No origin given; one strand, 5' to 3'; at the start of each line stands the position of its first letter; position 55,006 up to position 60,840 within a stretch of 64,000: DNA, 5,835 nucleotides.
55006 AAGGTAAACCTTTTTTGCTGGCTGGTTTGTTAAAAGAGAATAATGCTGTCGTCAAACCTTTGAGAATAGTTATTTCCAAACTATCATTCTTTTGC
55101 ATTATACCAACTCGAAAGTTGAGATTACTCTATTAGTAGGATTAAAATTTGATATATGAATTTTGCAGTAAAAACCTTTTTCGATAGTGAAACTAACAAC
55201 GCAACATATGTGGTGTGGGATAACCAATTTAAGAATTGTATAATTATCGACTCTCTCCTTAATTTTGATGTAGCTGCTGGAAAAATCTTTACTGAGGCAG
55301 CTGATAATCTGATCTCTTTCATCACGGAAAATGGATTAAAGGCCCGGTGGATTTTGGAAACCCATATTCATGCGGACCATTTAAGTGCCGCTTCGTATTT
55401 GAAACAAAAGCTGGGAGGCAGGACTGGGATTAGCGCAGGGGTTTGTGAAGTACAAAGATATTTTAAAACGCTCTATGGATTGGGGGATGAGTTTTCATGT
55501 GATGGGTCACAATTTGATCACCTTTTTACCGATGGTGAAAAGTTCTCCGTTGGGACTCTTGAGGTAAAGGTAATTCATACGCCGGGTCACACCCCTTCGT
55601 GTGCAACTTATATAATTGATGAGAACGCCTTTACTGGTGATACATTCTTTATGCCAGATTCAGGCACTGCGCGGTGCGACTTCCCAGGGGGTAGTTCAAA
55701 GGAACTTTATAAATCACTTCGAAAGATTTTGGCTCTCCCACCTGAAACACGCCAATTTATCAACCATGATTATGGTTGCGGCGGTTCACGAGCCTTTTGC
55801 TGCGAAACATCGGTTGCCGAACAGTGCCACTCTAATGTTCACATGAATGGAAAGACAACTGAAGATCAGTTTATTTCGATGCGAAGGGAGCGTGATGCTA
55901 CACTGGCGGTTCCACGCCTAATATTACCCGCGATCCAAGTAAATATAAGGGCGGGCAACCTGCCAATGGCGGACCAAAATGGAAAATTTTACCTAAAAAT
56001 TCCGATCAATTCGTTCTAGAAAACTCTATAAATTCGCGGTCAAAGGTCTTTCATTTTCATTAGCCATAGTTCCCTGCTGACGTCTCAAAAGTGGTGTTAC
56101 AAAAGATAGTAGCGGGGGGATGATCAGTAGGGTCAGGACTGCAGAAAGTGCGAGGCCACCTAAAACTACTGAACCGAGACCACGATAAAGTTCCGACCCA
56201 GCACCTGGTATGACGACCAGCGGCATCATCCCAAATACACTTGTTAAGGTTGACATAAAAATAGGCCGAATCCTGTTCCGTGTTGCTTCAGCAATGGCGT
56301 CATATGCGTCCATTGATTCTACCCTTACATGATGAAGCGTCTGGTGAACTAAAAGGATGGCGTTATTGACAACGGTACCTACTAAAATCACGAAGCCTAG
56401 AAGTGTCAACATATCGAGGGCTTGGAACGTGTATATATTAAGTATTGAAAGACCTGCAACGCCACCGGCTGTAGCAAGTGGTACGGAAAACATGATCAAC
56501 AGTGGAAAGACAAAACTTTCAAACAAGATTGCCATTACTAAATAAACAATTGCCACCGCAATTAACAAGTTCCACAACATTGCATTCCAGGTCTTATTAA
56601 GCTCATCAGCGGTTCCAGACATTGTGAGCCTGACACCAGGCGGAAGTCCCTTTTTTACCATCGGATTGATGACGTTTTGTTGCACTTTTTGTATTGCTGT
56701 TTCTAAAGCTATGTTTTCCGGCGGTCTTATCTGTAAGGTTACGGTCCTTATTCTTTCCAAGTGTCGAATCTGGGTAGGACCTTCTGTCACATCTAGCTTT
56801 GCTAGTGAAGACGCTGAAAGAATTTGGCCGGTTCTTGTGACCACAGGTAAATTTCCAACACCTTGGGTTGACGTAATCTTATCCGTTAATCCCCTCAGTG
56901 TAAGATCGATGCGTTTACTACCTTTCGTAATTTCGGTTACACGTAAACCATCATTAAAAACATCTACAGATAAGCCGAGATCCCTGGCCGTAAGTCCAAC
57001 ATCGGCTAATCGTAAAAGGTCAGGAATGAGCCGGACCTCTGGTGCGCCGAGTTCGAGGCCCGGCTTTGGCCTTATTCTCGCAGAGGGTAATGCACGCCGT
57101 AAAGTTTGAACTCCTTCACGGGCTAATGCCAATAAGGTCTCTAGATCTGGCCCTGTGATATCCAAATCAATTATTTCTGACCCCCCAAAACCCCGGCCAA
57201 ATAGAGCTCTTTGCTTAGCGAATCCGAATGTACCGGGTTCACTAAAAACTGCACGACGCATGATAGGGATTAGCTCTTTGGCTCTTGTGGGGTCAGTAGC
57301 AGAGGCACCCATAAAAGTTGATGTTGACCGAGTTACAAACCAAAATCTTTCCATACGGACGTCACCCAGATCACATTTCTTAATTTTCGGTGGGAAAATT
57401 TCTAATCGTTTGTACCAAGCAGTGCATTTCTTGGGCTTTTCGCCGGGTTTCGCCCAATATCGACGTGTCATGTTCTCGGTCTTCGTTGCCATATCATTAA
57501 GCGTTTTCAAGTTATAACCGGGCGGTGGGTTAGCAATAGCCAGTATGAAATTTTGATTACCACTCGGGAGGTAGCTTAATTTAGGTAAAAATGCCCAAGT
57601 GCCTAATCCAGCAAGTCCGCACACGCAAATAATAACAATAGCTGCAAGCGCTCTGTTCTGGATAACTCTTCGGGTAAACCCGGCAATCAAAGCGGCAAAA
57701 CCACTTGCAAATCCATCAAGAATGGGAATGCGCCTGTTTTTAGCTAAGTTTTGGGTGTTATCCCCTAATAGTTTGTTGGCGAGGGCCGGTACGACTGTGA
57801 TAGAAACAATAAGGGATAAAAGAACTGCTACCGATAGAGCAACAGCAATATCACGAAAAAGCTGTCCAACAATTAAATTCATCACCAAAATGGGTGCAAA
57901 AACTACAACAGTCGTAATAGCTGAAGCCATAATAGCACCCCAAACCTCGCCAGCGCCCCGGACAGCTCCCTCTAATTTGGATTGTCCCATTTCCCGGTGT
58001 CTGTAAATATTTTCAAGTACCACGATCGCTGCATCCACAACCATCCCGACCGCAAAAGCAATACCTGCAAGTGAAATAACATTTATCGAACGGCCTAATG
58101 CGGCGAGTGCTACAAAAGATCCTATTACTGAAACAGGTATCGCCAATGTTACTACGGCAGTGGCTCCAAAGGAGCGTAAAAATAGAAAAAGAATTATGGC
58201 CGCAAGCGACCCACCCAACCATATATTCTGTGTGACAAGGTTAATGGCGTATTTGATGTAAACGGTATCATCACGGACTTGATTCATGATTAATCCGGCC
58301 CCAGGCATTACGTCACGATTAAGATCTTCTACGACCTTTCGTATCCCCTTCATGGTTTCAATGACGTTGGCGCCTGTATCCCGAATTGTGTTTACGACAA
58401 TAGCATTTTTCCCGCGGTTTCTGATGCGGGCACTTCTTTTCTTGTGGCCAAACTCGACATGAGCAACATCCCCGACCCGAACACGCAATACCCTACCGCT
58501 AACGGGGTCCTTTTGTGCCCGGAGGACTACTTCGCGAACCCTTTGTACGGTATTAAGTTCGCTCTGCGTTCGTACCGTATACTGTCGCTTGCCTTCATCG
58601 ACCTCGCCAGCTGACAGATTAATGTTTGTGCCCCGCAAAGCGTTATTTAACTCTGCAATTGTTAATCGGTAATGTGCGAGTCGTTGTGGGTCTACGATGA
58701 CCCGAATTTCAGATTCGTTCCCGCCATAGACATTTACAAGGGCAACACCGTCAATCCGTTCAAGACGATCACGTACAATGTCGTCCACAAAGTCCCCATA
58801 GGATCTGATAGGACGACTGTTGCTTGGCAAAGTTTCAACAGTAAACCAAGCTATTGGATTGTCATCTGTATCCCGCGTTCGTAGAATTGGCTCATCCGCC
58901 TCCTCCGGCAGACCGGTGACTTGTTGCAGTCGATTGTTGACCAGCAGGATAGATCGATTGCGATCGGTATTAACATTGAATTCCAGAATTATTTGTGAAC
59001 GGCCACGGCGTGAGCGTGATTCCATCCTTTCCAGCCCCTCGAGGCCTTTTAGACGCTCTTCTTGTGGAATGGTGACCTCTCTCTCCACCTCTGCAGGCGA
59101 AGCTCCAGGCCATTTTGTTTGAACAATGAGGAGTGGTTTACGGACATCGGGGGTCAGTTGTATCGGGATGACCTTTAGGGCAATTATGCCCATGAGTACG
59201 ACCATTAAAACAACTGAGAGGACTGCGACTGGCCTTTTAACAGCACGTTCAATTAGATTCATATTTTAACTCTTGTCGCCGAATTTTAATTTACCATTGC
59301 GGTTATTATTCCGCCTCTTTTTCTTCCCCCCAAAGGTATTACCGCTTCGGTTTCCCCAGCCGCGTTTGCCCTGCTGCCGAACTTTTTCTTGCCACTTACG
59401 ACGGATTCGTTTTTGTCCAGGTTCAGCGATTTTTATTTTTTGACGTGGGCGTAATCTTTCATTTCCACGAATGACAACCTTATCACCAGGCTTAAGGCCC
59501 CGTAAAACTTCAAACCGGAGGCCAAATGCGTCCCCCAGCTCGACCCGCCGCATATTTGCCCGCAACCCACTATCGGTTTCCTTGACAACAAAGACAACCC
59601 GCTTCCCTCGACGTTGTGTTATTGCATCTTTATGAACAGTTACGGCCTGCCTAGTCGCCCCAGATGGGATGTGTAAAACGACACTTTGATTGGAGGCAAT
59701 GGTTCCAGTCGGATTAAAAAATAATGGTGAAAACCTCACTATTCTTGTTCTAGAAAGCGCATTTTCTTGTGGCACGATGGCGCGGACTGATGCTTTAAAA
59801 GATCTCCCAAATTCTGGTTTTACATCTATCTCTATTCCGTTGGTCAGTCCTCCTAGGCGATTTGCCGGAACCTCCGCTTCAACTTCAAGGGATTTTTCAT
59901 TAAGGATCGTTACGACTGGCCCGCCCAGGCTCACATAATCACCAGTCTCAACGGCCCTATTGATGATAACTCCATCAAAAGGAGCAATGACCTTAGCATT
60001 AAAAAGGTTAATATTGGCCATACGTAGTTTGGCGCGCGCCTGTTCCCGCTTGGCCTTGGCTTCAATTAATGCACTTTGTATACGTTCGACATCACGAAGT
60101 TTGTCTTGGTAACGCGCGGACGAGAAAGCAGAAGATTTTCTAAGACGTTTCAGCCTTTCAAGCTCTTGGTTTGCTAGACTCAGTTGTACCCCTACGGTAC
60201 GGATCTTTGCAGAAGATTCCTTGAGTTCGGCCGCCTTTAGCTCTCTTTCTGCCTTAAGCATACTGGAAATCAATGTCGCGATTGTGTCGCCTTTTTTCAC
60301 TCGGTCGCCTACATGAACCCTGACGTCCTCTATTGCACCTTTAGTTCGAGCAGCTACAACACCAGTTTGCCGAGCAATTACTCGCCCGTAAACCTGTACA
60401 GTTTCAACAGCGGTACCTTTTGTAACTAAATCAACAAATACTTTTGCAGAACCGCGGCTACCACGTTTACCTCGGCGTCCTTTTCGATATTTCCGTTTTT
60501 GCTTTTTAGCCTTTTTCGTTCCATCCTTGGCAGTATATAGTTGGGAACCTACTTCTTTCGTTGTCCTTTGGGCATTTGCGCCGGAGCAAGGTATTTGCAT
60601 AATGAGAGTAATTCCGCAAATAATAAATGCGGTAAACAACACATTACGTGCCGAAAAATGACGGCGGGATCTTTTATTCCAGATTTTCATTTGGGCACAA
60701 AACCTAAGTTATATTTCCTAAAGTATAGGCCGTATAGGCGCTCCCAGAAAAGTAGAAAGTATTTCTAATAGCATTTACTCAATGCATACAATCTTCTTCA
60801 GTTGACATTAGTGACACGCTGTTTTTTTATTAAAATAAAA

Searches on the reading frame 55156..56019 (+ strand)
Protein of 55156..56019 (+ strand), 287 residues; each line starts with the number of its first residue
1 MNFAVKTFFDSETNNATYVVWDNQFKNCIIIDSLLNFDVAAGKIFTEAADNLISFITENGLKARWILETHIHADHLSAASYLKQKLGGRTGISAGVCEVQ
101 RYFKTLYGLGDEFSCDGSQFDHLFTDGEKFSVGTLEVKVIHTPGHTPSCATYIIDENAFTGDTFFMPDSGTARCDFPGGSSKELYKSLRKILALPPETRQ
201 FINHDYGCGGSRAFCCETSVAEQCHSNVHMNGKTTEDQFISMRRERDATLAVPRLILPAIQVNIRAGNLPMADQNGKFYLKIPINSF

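Call 10: search_protein_families(library=pfam, proteins=[window:55156-56019:+])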
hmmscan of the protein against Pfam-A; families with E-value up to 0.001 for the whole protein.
window:55156-56019:+ (287 aa): 1 family
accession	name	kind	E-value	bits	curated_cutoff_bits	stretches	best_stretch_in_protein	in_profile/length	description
PF00753.33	Lactamase_B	-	4.9e-20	72.7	22.7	1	16-199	7-192/196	Metallo-beta-lactamase superfamily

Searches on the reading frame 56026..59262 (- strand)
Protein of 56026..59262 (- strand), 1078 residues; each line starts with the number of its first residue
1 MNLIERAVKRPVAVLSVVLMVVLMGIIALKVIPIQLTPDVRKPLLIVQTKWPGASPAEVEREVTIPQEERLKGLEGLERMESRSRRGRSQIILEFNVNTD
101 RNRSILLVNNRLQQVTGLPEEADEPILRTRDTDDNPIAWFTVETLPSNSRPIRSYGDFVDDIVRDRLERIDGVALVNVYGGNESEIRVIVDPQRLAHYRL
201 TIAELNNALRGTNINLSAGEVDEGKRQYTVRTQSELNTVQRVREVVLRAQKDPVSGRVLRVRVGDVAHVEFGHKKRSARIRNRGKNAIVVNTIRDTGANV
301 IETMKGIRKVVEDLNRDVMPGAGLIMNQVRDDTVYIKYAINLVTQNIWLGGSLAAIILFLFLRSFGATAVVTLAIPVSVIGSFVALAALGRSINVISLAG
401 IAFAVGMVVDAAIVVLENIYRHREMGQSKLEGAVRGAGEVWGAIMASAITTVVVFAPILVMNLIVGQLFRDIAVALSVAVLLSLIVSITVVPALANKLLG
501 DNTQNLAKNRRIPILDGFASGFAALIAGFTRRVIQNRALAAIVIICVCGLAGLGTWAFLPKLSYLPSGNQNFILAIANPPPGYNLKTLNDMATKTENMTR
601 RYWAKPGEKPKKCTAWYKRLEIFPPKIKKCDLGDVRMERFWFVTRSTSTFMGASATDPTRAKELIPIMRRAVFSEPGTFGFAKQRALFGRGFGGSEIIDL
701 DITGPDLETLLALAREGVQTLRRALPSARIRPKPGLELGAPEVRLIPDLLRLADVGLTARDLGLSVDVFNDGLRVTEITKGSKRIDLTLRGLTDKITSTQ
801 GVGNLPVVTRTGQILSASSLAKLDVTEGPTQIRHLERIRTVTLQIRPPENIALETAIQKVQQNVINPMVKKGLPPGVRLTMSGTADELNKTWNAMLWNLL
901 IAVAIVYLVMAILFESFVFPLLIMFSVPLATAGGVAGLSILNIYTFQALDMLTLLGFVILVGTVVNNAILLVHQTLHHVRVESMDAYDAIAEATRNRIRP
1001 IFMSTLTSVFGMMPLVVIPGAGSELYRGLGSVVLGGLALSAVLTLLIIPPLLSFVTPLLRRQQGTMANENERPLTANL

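Call 10: search_protein_families(library=pfam, proteins=[window:56026-59262:-])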
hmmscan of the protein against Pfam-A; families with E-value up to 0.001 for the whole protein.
window:56026-59262:- (1078 aa): 2 families
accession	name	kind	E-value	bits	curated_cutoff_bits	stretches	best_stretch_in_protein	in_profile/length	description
PF00873.25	ACR_tran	-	1.4e-200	669.1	28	2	4-597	2-585/1021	AcrB/AcrD/AcrF family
PF03176.21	MMPL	-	2.2e-14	53.6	20.5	2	874-1055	120-302/333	MMPL family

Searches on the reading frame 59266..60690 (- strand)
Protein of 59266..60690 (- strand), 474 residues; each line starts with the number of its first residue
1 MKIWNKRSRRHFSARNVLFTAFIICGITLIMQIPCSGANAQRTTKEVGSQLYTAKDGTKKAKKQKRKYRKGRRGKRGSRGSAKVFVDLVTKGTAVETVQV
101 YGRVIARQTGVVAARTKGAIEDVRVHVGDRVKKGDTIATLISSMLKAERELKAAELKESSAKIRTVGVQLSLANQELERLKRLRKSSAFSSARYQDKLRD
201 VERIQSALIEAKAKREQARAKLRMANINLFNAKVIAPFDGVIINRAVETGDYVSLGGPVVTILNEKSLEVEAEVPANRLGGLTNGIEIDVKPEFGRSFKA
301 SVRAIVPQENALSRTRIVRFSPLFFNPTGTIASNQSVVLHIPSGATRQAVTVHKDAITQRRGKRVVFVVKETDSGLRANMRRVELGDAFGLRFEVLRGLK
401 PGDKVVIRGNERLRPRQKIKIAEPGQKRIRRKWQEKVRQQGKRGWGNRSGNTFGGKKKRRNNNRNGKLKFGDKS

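Call 10: search_protein_families(library=pfam, proteins=[window:59266-60690:-])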
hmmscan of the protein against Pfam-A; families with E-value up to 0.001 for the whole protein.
window:59266-60690:- (474 aa): 6 families
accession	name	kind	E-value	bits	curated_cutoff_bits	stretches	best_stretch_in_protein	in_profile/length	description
PF16576.10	HlyD_D23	-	7.4e-20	71.6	30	1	96-321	4-200/214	Barrel-sandwich domain of CusB or HlyD membrane-fusion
PF13437.12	HlyD_3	-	3e-13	50.9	22.2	1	234-316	2-87/106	HlyD family secretion protein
PF13533.13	Biotin_lipoyl_2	-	3.3e-06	27.2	29.8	1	112-140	3-31/32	Biotin-lipoyl like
PF00364.28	Biotin_lipoyl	-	1.4e-05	25.3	22.1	0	117-152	14-46/73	Biotin-requiring enzyme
PF12700.13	HlyD_2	-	1.6e-05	24.3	25.1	0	88-180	44-133/416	HlyD family secretion protein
PF01551.29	Peptidase_M23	-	0.00068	20.2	28.7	0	99-149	29-81/96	Peptidase family M23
